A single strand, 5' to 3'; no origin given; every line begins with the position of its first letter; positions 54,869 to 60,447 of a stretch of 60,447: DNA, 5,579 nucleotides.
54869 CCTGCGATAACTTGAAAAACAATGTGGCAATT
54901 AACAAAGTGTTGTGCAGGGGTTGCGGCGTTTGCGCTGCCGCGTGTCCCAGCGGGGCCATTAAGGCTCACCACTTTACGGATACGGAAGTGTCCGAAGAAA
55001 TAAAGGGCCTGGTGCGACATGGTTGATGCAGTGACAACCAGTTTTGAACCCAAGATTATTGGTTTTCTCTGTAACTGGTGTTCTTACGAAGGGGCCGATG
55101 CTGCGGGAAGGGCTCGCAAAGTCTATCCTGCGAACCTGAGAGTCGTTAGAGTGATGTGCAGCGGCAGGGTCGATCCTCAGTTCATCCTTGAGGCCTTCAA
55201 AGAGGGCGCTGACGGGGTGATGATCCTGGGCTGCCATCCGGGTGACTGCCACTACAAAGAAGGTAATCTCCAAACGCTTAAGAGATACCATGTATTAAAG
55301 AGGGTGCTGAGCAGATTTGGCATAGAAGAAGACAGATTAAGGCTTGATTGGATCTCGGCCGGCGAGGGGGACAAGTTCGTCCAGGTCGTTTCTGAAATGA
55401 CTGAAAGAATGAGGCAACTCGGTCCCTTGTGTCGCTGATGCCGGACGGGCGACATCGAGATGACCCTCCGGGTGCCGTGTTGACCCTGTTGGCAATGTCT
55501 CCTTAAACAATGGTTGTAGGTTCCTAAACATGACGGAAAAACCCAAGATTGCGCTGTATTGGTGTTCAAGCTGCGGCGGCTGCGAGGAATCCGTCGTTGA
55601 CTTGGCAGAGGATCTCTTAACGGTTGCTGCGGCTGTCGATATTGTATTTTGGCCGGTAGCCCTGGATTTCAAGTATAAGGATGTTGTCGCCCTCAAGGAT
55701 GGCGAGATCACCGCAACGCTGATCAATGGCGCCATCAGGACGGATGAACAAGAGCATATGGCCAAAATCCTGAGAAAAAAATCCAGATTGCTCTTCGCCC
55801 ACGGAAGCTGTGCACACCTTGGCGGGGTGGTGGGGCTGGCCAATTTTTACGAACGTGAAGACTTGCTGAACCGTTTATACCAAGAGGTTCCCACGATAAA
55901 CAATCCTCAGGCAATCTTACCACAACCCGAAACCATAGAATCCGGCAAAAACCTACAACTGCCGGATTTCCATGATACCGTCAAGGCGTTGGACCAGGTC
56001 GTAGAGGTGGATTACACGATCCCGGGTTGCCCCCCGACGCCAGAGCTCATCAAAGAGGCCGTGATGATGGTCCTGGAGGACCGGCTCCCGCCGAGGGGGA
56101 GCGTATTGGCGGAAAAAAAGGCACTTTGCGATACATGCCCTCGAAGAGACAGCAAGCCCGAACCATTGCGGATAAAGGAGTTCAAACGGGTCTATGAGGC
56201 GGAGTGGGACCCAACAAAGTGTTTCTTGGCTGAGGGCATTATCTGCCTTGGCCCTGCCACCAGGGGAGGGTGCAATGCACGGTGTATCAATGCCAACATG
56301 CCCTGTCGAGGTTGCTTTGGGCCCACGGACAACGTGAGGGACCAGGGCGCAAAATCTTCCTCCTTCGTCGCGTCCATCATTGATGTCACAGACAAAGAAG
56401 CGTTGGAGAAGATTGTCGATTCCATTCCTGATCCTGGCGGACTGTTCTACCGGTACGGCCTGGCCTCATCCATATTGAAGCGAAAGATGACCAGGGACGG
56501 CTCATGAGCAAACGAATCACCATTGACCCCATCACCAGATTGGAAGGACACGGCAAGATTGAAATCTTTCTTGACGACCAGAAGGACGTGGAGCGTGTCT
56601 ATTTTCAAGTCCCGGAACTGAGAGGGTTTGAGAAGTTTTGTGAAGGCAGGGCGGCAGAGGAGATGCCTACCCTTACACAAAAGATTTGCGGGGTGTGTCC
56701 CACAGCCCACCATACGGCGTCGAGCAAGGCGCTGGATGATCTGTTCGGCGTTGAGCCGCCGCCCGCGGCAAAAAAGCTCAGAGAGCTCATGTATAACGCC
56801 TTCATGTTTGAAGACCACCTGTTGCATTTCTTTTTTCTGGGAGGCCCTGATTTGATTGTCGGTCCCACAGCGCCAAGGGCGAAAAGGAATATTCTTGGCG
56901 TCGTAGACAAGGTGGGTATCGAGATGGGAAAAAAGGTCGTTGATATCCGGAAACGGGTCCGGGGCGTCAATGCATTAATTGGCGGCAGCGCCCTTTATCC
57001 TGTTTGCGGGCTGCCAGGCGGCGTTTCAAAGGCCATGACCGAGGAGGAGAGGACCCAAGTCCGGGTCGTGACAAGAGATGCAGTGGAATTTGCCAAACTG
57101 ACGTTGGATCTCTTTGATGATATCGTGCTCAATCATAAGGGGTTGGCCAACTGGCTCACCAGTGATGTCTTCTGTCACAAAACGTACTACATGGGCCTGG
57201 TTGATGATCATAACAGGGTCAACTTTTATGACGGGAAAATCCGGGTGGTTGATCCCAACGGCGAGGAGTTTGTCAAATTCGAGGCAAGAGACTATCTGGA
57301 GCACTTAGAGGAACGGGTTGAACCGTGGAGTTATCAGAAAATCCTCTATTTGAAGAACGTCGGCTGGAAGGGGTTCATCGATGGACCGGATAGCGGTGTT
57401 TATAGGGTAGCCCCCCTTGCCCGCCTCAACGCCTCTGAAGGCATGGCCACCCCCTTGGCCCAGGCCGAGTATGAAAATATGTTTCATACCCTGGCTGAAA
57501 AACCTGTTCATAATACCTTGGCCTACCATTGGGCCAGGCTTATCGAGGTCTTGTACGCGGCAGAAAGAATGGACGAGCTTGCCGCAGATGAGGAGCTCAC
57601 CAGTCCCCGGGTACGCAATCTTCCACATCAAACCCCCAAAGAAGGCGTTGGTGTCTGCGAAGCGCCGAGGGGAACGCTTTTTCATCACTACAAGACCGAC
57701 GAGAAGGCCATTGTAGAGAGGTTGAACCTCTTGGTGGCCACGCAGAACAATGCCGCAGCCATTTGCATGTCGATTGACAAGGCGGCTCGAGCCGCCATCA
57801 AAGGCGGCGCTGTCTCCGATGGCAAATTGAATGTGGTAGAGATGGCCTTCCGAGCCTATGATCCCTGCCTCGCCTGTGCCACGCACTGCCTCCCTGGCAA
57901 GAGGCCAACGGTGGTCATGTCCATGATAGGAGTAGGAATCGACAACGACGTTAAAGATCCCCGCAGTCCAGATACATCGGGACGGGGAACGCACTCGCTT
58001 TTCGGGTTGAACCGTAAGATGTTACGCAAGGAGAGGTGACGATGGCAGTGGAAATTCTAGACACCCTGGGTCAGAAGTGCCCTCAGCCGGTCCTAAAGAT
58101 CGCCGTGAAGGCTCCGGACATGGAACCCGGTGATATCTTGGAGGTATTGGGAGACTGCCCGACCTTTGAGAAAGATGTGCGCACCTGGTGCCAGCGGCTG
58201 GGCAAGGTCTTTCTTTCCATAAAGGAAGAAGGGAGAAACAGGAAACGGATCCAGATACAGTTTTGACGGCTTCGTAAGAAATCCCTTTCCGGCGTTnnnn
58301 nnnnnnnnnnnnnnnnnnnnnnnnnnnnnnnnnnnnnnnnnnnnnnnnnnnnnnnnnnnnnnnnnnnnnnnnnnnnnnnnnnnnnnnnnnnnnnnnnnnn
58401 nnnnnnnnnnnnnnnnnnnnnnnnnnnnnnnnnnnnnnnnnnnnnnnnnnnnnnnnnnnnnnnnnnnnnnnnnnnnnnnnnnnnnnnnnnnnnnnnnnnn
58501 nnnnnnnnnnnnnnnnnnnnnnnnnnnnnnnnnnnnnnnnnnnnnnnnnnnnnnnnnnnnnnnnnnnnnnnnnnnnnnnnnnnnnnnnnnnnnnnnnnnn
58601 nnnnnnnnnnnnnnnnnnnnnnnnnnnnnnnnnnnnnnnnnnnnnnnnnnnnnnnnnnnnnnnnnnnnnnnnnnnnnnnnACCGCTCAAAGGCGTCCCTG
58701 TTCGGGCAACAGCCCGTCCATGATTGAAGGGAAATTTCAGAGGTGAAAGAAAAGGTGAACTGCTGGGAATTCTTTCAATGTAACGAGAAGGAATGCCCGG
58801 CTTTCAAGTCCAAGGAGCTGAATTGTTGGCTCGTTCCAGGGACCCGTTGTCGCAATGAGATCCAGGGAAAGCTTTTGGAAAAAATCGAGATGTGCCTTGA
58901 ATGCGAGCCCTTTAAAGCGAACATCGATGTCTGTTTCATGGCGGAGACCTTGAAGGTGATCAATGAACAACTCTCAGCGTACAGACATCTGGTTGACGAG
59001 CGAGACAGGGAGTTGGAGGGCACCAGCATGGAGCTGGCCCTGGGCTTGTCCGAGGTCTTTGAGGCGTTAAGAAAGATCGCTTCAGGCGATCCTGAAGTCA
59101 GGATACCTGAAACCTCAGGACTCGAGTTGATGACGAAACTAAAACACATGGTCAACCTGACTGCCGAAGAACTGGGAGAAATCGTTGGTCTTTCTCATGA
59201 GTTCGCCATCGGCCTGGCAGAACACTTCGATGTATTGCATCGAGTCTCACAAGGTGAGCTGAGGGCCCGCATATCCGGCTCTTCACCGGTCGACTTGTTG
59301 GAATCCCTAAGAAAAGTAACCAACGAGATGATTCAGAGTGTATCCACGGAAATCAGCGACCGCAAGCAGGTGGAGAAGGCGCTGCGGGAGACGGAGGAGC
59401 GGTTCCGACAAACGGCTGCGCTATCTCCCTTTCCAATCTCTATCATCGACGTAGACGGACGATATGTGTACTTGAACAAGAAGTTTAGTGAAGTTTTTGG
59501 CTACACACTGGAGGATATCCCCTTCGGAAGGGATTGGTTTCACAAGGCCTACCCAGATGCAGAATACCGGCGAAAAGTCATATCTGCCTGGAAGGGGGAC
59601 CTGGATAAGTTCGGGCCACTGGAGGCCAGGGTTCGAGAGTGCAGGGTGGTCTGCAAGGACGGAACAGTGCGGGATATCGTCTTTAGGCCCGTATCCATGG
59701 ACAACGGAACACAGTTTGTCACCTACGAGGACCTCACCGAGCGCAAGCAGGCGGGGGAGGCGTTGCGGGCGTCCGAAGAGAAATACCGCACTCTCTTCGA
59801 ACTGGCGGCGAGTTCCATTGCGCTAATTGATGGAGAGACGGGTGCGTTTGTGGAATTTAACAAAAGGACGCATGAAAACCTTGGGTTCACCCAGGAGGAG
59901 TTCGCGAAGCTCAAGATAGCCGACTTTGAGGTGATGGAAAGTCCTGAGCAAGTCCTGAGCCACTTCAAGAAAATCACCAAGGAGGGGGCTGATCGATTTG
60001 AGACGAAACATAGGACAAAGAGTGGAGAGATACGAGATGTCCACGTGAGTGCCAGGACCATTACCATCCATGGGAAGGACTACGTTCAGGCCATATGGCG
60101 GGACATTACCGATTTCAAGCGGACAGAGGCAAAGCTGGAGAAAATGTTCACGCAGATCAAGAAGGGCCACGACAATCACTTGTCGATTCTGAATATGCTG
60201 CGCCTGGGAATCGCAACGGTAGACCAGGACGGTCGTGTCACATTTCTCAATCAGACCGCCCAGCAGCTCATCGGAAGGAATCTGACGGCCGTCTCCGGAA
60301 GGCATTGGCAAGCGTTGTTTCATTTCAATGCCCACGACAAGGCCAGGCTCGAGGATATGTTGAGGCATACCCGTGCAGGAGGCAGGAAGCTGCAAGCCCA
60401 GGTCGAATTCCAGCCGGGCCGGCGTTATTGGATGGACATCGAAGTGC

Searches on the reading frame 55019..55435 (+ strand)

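Call 38: search_protein_families(library=pfam, proteins=[window:55019-55435:+], max_evalue=0.01)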
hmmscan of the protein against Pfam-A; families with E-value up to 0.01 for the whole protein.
window:55019-55435:+ (139 aa): 1 family
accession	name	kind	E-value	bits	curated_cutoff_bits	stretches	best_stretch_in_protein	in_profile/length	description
PF02662.21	FlpD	-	1.9e-53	180.1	22.3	1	13-135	1-123/123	Methyl-viologen-reducing hydrogenase, delta subunit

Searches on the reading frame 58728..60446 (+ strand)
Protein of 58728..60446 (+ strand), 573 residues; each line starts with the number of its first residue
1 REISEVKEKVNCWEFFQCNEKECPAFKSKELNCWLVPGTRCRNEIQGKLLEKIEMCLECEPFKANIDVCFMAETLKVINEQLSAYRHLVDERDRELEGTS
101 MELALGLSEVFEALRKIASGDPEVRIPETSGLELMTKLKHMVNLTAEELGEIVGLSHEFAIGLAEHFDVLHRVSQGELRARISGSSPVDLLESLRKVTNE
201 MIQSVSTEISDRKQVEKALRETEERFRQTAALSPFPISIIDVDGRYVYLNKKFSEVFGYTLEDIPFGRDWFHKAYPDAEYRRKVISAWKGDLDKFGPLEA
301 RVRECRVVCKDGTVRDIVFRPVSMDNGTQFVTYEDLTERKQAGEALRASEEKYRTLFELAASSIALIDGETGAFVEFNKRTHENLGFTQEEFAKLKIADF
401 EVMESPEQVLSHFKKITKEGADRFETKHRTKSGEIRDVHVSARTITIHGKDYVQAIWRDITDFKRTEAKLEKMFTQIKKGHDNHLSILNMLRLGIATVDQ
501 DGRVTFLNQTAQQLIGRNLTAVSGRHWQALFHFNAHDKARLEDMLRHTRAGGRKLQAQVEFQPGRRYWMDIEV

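Call 17: search_protein_families(library=ncbifam, proteins=[window:58728-60446:+], max_evalue=1e-8)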
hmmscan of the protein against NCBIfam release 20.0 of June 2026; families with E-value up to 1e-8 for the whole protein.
window:58728-60446:+ (573 aa): 9 families
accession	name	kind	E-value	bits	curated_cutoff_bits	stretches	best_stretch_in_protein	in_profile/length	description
TIGR00229.1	sensory_box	domain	1.3e-39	135.2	22.9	2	347-470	1-126/126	PAS domain S-box protein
NF047874.1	MASE3_PAS_HK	subfamily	8.2e-20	71.1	560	1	337-476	251-390/655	MASE3 domain-containing sensor histidine kinase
NF007298.0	PRK09776.1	equivalog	1.8e-15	55.9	1135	0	343-478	294-432/1111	diguanylate cyclase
NF041777.1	sens_FixL_Rhizob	equivalog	5.4e-12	45.1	850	0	335-475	107-251/485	sensor protein FixL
NF053781.1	cdiGMPphdstlr2612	equivalog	5.5e-12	44.2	1600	0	332-372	696-736/1268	Tlr1612 family c-di-GMP phosphodiesterase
NF046044.1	PnpS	equivalog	2e-11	43.6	400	0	468-571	41-139/390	two-component system histidine kinase PnpS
NF045595.1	HK_scytonemin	equivalog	1.3e-10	40.3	865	0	335-491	266-422/637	scytonemin biosynthesis sensor histidine kinase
NF008468.0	PRK11360.1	equivalog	5.3e-10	38.3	646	0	472-549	258-335/616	two-component system sensor histidine kinase AtoS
NF045718.1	two_CW_domain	domain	5.5e-09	36.3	35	0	11-64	2-76/80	two-CW domain-containing protein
